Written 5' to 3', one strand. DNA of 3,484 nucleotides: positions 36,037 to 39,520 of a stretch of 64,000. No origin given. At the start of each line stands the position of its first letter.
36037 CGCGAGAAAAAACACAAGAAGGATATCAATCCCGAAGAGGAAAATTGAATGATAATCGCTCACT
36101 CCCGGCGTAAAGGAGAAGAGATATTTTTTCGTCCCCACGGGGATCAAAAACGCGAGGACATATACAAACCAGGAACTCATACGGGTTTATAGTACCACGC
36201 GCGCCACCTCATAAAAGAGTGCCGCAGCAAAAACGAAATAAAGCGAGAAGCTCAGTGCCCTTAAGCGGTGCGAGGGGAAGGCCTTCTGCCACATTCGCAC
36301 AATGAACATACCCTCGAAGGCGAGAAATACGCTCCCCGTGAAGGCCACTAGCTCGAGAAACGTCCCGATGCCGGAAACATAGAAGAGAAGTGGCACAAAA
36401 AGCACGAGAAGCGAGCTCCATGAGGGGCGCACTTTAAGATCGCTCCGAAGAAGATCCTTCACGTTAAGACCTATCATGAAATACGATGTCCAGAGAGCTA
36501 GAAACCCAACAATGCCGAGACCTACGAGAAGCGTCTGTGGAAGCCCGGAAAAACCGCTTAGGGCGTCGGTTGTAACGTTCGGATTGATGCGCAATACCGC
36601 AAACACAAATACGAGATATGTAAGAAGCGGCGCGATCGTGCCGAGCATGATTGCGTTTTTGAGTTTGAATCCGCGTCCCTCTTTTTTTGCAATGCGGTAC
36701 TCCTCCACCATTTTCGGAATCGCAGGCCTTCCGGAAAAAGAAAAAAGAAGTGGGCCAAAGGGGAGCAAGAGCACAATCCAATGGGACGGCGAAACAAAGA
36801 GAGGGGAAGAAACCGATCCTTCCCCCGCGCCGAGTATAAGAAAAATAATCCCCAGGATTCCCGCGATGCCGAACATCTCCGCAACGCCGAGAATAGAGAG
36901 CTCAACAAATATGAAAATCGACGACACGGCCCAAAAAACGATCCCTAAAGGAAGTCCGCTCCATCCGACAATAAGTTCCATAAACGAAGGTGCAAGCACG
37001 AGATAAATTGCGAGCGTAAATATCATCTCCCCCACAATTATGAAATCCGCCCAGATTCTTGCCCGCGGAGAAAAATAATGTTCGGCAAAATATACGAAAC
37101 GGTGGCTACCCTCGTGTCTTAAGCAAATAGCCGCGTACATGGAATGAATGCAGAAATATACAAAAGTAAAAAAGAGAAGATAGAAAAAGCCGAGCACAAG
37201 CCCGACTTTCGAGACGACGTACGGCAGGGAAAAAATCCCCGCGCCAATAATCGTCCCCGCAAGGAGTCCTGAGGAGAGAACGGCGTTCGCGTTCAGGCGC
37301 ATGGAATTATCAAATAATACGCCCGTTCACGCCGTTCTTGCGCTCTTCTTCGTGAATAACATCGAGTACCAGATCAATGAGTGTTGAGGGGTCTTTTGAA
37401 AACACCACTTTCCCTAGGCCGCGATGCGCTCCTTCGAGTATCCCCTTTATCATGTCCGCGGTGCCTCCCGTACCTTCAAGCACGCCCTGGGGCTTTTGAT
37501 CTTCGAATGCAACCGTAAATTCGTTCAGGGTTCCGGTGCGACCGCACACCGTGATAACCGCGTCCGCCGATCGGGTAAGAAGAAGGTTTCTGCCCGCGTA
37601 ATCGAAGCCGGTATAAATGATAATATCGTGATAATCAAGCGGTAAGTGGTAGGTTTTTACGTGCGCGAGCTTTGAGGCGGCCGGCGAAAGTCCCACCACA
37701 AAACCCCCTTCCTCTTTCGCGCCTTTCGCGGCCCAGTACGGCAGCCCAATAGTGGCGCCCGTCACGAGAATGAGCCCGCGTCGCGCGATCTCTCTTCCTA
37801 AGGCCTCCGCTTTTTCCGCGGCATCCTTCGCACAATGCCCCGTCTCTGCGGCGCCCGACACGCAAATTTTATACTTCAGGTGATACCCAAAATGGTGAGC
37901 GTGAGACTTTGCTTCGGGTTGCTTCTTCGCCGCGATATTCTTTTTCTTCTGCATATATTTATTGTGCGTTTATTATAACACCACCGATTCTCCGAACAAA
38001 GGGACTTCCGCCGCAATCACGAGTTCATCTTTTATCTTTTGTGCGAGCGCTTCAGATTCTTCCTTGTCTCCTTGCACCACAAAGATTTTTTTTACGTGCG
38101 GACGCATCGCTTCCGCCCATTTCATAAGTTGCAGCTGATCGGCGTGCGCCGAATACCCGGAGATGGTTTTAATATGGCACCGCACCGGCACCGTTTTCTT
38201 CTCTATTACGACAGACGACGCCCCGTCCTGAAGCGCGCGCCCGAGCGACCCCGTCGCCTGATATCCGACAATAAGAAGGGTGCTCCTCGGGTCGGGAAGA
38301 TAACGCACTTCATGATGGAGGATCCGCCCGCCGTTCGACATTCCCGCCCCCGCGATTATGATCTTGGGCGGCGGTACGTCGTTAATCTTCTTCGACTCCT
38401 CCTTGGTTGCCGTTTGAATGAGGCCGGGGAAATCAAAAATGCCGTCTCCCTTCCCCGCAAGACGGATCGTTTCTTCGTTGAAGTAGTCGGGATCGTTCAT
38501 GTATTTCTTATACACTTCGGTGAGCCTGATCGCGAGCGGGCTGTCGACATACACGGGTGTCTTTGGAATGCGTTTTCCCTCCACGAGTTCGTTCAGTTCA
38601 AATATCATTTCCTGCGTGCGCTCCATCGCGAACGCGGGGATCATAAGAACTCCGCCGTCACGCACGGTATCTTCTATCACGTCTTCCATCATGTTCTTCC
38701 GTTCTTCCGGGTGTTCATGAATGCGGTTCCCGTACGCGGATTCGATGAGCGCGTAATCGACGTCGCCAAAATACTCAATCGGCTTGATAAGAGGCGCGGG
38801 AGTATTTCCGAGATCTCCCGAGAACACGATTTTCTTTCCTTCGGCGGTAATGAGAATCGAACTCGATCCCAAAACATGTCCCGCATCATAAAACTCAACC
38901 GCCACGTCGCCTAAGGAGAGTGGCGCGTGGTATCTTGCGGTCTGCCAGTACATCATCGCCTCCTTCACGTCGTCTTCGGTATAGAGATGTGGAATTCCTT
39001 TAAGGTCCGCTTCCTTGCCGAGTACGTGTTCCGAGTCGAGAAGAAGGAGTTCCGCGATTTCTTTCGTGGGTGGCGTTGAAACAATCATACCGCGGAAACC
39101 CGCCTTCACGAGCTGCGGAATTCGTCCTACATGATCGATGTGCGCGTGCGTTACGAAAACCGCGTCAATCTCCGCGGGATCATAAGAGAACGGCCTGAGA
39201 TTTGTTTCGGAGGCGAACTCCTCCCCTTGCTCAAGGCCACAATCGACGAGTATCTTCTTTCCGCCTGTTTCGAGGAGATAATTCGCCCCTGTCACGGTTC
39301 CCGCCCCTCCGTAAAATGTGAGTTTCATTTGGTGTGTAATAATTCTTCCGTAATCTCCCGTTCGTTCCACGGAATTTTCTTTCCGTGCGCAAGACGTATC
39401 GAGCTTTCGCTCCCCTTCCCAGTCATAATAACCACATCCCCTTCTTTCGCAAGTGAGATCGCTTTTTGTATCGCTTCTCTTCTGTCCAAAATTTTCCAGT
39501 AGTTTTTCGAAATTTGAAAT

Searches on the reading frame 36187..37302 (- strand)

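Call 69: search_protein_families(library=pfam, proteins=[window:36187-37302:-], max_evalue=1e-10)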
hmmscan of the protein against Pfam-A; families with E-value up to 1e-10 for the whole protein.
window:36187-37302:- (371 aa): 1 family
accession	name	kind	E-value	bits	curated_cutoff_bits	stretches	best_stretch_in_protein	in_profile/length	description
PF01490.24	Aa_trans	-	1.7e-11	43.9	25.6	1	10-158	8-162/410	Transmembrane amino acid transporter protein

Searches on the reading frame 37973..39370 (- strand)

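Call 69: search_protein_families(library=pfam, proteins=[window:37973-39370:-], max_evalue=1e-10)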
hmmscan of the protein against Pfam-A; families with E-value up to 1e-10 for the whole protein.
window:37973-39370:- (465 aa): 5 families
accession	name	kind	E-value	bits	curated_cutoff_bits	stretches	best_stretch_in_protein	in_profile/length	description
PF10996.14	Beta-Casp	-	9.3e-34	117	27.7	1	252-380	1-120/120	Beta-Casp domain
PF00753.33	Lactamase_B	-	4.2e-18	66.4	22.7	1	29-91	7-67/196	Metallo-beta-lactamase superfamily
PF07521.17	RMMBL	-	3.6e-17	62.5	21.6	1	394-452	2-58/63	Zn-dependent metallo-hydrolase RNA specificity domain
PF12706.13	Lactamase_B_2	-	1.1e-12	48.4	27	1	39-213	2-167/200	Beta-lactamase superfamily domain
PF16661.11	Lactamase_B_6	-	3.7e-12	46.4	27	1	32-184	1-159/193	Metallo-beta-lactamase superfamily domain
